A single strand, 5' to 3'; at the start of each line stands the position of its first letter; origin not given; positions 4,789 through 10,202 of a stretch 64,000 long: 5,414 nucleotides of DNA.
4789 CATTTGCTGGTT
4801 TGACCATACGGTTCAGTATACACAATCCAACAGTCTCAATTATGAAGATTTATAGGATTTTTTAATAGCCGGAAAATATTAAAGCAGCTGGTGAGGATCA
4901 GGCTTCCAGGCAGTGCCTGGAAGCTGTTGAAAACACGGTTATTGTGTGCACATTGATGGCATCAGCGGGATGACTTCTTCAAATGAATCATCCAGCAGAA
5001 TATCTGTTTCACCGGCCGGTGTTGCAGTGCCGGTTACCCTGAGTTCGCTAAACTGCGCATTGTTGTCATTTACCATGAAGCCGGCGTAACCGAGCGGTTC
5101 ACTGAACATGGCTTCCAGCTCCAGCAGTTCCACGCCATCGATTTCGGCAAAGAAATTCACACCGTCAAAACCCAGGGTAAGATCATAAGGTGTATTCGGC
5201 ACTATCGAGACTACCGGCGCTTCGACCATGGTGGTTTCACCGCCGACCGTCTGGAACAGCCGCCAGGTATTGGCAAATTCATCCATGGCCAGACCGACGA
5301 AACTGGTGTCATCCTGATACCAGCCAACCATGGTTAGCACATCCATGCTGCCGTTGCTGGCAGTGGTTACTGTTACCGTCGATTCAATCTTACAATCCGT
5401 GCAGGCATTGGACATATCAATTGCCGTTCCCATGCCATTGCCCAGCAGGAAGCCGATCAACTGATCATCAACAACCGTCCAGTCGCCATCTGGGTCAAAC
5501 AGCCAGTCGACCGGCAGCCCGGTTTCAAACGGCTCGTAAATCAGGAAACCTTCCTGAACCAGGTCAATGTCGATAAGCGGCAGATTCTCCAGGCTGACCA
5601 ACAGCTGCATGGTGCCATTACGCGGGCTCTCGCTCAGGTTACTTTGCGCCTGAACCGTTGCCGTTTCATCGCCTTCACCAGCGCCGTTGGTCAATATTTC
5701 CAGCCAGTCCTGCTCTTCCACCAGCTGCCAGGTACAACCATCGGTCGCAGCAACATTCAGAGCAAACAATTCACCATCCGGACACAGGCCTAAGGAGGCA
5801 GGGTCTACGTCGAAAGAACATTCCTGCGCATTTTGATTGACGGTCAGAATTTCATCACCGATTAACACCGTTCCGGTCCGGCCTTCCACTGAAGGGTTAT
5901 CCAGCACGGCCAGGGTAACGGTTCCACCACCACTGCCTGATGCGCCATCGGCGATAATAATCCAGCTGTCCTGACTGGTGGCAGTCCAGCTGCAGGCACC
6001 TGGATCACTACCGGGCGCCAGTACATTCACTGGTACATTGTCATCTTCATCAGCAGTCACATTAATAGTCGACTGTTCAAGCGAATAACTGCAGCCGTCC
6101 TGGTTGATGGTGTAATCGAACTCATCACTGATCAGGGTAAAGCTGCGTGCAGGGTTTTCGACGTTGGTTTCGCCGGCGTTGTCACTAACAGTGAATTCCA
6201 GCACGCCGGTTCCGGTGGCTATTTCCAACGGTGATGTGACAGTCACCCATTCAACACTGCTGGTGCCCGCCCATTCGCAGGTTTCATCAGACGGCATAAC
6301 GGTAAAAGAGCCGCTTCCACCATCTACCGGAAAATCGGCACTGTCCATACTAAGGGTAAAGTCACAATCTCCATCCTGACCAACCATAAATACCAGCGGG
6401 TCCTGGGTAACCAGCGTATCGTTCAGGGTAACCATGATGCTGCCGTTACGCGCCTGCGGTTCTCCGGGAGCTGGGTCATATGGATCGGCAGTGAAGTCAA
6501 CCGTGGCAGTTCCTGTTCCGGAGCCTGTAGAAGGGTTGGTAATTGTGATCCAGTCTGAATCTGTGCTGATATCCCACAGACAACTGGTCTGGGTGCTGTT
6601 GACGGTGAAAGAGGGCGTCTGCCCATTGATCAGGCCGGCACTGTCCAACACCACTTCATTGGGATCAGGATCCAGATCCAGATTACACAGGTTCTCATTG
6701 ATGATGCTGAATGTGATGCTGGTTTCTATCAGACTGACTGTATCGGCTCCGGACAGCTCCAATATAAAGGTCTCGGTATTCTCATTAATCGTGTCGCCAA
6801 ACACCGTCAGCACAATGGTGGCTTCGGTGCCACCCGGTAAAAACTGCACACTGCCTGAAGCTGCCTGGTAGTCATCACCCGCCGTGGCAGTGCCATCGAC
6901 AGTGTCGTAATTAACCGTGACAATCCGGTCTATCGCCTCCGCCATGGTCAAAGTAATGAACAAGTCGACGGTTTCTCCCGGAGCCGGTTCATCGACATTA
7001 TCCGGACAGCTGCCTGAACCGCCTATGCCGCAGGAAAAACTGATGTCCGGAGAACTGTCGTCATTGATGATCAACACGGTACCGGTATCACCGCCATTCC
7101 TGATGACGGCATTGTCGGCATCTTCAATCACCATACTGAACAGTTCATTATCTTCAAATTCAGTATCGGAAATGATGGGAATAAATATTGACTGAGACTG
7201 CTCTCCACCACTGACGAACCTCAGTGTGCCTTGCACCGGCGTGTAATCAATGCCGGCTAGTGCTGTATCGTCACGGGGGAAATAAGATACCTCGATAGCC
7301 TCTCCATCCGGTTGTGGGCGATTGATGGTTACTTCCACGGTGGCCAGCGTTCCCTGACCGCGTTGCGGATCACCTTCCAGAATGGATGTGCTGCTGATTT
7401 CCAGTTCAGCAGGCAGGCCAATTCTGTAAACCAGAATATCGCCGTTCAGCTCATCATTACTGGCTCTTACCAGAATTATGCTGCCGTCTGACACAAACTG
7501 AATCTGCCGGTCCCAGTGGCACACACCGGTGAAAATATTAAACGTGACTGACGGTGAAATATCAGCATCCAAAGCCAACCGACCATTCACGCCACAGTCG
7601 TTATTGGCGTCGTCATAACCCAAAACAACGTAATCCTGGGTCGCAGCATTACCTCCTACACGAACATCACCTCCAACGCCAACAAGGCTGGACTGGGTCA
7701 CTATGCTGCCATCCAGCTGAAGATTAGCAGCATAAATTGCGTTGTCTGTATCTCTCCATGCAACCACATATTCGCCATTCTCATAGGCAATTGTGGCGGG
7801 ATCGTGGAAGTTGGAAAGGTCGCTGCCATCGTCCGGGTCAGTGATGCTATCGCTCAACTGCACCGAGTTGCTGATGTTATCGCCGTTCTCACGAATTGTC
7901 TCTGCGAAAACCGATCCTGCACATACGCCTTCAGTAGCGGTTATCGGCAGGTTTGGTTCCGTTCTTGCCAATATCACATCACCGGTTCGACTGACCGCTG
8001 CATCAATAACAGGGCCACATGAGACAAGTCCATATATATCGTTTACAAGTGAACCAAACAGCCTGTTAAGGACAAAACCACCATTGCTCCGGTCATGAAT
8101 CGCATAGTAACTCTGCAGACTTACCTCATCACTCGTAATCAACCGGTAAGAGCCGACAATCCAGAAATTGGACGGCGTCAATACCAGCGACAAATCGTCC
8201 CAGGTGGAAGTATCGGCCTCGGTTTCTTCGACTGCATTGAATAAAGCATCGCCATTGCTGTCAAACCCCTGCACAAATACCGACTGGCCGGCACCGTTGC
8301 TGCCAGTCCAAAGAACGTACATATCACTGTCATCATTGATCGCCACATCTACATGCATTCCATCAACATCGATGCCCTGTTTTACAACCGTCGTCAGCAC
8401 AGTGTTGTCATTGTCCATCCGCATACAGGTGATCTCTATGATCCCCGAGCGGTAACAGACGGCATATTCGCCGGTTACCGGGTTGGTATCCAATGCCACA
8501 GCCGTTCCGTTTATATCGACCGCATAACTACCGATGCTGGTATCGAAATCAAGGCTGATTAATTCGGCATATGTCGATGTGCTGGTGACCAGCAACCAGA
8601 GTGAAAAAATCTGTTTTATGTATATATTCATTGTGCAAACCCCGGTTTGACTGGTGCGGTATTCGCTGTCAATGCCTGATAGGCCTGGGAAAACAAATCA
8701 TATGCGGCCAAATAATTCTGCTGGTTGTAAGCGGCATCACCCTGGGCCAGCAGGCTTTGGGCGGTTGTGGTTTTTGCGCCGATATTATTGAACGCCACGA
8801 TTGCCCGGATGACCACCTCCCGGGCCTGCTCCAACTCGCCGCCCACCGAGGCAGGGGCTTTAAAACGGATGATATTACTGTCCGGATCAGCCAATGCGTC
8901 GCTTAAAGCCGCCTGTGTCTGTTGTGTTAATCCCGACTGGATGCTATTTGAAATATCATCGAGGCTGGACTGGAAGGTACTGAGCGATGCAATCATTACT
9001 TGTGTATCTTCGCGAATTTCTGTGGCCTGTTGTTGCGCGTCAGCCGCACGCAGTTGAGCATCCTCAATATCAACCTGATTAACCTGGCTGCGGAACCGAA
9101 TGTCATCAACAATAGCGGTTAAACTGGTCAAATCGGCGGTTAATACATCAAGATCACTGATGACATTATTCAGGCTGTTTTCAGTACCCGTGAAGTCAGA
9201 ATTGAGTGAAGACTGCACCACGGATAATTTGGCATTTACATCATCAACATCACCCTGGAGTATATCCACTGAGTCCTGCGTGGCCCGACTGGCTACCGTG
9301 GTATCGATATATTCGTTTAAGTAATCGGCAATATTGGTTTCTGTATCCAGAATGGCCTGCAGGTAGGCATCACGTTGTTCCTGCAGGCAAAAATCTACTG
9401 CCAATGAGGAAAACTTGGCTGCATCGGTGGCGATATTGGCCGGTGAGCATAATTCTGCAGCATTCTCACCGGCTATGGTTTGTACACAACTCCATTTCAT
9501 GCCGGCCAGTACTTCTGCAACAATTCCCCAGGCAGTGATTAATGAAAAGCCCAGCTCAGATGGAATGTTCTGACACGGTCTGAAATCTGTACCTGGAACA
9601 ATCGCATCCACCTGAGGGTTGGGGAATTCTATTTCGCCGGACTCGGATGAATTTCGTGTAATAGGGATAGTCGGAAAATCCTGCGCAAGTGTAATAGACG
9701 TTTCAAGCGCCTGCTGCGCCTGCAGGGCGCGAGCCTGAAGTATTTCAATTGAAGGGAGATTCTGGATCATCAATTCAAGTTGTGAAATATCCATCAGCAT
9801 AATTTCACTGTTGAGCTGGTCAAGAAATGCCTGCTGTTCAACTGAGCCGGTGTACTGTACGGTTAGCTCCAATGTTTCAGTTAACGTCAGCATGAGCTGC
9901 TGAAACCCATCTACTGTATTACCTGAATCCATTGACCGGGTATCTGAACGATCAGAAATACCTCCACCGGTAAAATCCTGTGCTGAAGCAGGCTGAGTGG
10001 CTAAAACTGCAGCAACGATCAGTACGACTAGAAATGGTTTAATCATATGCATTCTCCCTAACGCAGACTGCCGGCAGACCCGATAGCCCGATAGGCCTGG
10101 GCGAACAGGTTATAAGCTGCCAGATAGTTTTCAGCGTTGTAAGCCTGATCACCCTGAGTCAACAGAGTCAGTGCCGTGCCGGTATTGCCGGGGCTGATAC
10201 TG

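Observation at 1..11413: Two tandem copies of a conserved three-gene exported-protein cassette (B - A - giant Calx-beta protein)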

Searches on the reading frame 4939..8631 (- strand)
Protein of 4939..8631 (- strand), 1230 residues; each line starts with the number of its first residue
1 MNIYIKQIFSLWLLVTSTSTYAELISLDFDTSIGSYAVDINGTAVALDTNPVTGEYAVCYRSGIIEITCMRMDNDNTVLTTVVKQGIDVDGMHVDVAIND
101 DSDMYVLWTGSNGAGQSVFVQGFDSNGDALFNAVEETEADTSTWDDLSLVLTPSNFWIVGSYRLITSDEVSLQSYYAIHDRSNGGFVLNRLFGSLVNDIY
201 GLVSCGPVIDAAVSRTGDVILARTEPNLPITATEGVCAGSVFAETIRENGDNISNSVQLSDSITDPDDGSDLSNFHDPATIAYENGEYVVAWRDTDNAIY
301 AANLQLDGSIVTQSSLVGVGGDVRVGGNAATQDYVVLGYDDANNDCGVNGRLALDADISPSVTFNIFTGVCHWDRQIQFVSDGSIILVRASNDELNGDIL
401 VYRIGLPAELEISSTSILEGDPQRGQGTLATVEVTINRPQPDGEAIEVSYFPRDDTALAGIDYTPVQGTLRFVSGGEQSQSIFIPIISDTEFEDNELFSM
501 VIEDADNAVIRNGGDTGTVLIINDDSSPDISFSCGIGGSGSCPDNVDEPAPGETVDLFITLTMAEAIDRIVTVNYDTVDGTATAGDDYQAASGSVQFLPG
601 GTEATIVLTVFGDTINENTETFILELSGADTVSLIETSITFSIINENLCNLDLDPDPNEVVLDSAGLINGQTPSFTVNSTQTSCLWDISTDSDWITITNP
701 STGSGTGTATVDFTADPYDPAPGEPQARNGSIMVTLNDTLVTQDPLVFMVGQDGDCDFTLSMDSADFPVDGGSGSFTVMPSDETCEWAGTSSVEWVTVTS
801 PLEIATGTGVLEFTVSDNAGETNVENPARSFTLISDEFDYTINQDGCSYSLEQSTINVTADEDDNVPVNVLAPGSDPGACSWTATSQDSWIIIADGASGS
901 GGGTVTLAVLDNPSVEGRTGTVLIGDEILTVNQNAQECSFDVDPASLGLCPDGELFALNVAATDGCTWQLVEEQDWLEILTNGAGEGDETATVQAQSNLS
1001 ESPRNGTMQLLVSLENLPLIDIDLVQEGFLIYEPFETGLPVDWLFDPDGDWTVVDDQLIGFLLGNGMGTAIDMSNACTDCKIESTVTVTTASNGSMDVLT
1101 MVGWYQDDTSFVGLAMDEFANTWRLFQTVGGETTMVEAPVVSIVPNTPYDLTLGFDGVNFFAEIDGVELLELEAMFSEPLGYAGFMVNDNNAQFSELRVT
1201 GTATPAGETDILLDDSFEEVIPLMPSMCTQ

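Call 6: search_protein_families(library=pfam, proteins=[window:4939-8631:-], max_evalue=1)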
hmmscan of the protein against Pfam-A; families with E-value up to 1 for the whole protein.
window:4939-8631:- (1230 aa): 4 families
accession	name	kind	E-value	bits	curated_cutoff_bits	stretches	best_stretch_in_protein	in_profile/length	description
PF03160.20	Calx-beta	-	4.4e-30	104.6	27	2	554-646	23-117/119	Calx-beta domain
PF19190.6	BACON_2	-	6.1e-10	39.3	25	3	671-715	19-63/94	Viral BACON domain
PF13004.13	BACON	-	1.3e-09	38.4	25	3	881-933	2-60/61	Putative binding domain, N-terminal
PF22925.3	TS_C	-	0.14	12.2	27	1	1085-1175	74-159/202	Trans-sialidase, C-terminal domain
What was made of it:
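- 4939..8631 (-): giant2, 1230 aa. Approximate domains, window coordinates with residues in brackets: signal peptide 8566-8631 (1-22); orphan beta-rich N-domain 7417-8565 (23-405); two Calx-beta domains 6682-7404 (410-650); four BACON-like Ig domains 5551-6687 (649-1027); possible lectin-like (ConA-type) domain 5017-5550 (1028-1205); conserved Cys-containing tail 4942-5016. Pfam Calx-beta 104.6 bits against a cut-off of 27; BACON 38.4 and BACON_2 39.3 against 25 (call 6).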

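Call 7: search_protein_families(library=ncbifam, proteins=[window:4939-8631:-], max_evalue=1)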
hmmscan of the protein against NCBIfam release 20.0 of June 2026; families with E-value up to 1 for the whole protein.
window:4939-8631:- (1230 aa): 2 families
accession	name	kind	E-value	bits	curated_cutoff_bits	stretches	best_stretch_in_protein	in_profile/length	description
TIGR00845.1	caca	equivalog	3.9e-17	61.3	679.85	2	567-629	424-486/921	sodium/calcium exchanger 1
NF038115.1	SVAGG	subfamily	4e-05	22.8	150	1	553-613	280-341/407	SVAGG family GlyGly-CTERM protein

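Call 23: search_solved_structures(query=window:4939-8631:-, max_evalue=0.01)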
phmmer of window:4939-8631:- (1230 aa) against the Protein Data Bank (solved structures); distinct sequences matched with E-value up to 0.01: 12.
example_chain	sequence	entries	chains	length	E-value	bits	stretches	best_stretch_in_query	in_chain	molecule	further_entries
3us9_A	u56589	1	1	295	7.5e-11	43.7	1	567-631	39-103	Sodium/calcium exchanger 1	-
8sgi_A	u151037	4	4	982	2.2e-09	38.9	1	567-631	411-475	Sodium/calcium exchanger 1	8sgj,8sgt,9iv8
2fws_A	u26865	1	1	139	2.4e-07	32.2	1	567-631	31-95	Sodium/calcium exchanger 1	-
2dpk_A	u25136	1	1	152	3e-07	31.8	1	567-631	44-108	Sodium/calcium exchanger 1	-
3gin_A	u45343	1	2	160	1.1e-06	29.9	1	567-631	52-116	Sodium/calcium exchanger 1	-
8jp0_A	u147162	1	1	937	1.3e-06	29.7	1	567-631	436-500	Sodium/calcium exchanger 1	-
3rb5_A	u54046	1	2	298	4.9e-06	27.8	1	446-622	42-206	Na/Ca exchange protein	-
3rb7_A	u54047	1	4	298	4.9e-06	27.8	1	446-622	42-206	Na/Ca exchange protein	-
3e9t_A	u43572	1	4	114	4.5e-05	24.6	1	567-634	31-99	Na/Ca exchange protein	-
3ead_A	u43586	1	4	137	4.6e-05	24.6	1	567-635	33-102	Na/Ca exchange protein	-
2fwu_A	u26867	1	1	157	0.0037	18.3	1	571-646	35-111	Sodium/calcium exchanger 1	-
2kls_A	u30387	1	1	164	0.0041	18.1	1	571-646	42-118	Sodium/calcium exchanger 1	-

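Call 49: search_solved_structures(query=A3, max_evalue=1)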
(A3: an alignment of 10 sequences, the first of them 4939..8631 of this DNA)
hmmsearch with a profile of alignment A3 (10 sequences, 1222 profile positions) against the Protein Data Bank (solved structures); distinct sequences matched with E-value up to 1: 18.
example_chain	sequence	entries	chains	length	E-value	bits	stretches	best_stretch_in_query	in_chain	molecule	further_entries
3us9_A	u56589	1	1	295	1e-20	76.2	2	570-630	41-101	Sodium/calcium exchanger 1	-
8sgi_A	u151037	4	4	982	5e-19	70.7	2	570-630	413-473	Sodium/calcium exchanger 1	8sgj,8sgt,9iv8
3rb5_A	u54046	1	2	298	6.2e-18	67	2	570-646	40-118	Na/Ca exchange protein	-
3rb7_A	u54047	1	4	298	6.4e-18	67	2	570-646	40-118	Na/Ca exchange protein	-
8jp0_A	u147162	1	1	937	7.7e-18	66.7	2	570-630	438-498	Sodium/calcium exchanger 1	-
2fws_A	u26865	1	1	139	9.3e-14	53.2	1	570-631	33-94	Sodium/calcium exchanger 1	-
2dpk_A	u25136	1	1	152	1.1e-13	52.9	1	570-631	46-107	Sodium/calcium exchanger 1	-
3gin_A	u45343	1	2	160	1e-12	49.7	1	570-631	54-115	Sodium/calcium exchanger 1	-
3e9t_A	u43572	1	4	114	3.7e-11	44.6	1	569-644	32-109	Na/Ca exchange protein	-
3ead_A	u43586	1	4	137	4.8e-11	44.2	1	569-646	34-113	Na/Ca exchange protein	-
2fwu_A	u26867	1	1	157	9.4e-07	30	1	548-647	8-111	Sodium/calcium exchanger 1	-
2kls_A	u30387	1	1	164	1e-06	29.9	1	548-647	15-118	Sodium/calcium exchanger 1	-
3e9u_A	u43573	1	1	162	1.7e-05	25.9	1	430-507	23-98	Na/Ca exchange protein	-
2qvk_A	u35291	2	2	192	2.4e-05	25.4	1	548-638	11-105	Sodium/calcium exchanger 1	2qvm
2klt_A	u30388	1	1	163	0.00029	21.8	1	428-561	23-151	Sodium/calcium exchanger 1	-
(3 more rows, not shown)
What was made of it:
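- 4939..8631 (-): A PDB profile search matched the Calx-beta region, plus one weak hit (E 1e-3) in the BACON-like region (call 49).
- On Calx-beta domain proteins (PF03160), for the giant: PDB profile hits to NCX1 CBD at E 1e-20 (call 49).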

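Call 77: search_protein_families(library=phrogs, proteins=[window:4939-8631:-], max_evalue=0.01)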
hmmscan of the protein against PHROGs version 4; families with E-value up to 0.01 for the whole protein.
window:4939-8631:- (1230 aa): 1 family
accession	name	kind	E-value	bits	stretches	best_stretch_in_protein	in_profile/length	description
phrog_6040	-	unknown function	5.4e-11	42.3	1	572-635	18-81/923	-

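Call 78: search_protein_families(library=padloc, proteins=[window:4939-8631:-], max_evalue=0.01)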
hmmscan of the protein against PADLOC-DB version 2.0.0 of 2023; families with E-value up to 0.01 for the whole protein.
window:4939-8631:- (1230 aa): 0 families

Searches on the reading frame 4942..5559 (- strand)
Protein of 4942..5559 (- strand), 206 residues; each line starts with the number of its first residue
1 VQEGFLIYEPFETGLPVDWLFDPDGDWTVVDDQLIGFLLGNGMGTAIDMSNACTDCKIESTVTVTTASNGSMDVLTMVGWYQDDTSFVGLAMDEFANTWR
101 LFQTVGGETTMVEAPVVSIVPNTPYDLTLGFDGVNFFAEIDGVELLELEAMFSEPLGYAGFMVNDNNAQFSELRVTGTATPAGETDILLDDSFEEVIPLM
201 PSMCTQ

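Call 85: search_protein_families(library=pfam, proteins=[window:4942-5559:-], max_evalue=5)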
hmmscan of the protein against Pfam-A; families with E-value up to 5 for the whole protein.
window:4942-5559:- (206 aa): 1 family
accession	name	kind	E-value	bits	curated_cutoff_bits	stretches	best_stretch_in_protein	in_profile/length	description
PF22925.3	TS_C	-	0.0071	16.4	27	1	61-151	74-159/202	Trans-sialidase, C-terminal domain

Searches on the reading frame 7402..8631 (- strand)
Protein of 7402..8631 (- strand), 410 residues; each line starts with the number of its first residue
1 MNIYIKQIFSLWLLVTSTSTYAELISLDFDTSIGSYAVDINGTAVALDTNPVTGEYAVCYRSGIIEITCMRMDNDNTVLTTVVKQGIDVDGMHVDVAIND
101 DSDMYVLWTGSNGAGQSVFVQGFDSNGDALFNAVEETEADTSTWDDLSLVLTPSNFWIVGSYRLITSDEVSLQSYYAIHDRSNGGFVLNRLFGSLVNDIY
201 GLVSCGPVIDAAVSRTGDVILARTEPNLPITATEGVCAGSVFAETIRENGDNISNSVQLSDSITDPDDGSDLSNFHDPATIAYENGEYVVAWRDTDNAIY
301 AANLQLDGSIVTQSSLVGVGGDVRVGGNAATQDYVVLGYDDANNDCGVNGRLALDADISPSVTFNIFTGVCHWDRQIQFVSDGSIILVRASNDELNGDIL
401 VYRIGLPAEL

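Call 47: find_homologous_proteins(query=window:7402-8631:-)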
Query window:7402-8631:-: 8000 candidates shared short words with the query, none scored E <= 0.001.
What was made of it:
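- Tried and rejected: This looks like a word-filter failure on low-complexity acidic sequence (call 47), so whether giants occur without coil genes remains untested.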

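Call 85: search_protein_families(library=pfam, proteins=[window:7402-8565:-], max_evalue=5)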
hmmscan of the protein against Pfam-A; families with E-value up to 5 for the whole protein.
window:7402-8565:- (388 aa): 0 families

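Call 88: find_related_loci(query=A8, collection=metagenome_contigs, flank=6000)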
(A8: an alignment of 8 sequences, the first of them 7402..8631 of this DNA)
Query A8 (410 aa) in metagenome_contigs; peptide patterns used: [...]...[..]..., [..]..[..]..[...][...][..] (x = any residue, [..] = any of these).
286 stretches matched a pattern, but none encodes a relative of the query by tblastn (E <= 1e-3).
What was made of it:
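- Tried and rejected: A metagenome scan with the giant N-domain alignment found no confirmed locus (call 88).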

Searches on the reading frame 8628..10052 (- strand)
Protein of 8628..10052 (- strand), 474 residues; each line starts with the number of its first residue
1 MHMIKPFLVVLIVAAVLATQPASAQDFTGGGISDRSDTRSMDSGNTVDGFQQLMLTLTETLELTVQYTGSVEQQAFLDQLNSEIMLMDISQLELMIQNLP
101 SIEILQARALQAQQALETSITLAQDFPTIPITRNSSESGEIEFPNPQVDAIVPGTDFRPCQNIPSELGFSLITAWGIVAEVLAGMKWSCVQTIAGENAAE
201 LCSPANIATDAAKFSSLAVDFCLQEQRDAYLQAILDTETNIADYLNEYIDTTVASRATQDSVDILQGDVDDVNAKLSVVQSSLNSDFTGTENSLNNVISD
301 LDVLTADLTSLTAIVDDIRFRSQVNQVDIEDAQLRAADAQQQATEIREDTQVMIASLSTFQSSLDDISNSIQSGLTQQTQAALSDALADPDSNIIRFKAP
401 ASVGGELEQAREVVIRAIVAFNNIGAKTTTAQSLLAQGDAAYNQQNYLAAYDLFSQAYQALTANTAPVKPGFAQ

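Call 6: search_protein_families(library=pfam, proteins=[window:8628-10052:-], max_evalue=1)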
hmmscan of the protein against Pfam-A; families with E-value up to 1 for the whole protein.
window:8628-10052:- (474 aa): 3 families
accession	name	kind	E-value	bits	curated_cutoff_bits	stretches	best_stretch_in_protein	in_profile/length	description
PF04906.18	Tweety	-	0.012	14.8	31.8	1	216-316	259-357/431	Tweety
PF16830.10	NBD94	-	0.26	12.3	25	1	292-372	12-89/91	Nucleotide-Binding Domain 94 of RH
PF08919.15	F_actin_bind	-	0.42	11.2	23.6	0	319-372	63-111/112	F-actin binding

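Call 7: search_protein_families(library=ncbifam, proteins=[window:8628-10052:-], max_evalue=1)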
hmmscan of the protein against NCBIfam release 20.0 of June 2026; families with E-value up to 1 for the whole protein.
window:8628-10052:- (474 aa): 5 families
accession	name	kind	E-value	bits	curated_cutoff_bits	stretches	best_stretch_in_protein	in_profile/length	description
NF046048.1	NlpC_P60_DIP1281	equivalog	6.6e-05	21.9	517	1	281-375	21-116/587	DIP1281 family NlpC/P60 protein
NF010289.0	PRK13729.1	equivalog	0.0003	19.9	504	1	309-390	52-132/474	F-type conjugal transfer pilus assembly protein TraB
TIGR02168.1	SMC_prok_B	equivalog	0.0011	16.7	567.35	1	274-381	780-887/1181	chromosome segregation protein SMC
NF002572.0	PRK02224.1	equivalog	0.0065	14.8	1087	1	230-438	249-452/888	DNA double-strand break repair ATPase Rad50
NF045780.1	TrlF_fam_ATP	equivalog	0.046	12.4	350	1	232-379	449-598/944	TrlF family AAA-like ATPase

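Call 77: search_protein_families(library=phrogs, proteins=[window:8628-10052:-], max_evalue=0.01)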
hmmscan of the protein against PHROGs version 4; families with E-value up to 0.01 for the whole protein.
window:8628-10052:- (474 aa): 0 families

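Call 78: search_protein_families(library=padloc, proteins=[window:8628-10052:-], max_evalue=0.01)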
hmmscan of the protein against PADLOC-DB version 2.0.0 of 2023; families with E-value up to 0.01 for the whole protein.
window:8628-10052:- (474 aa): 0 families
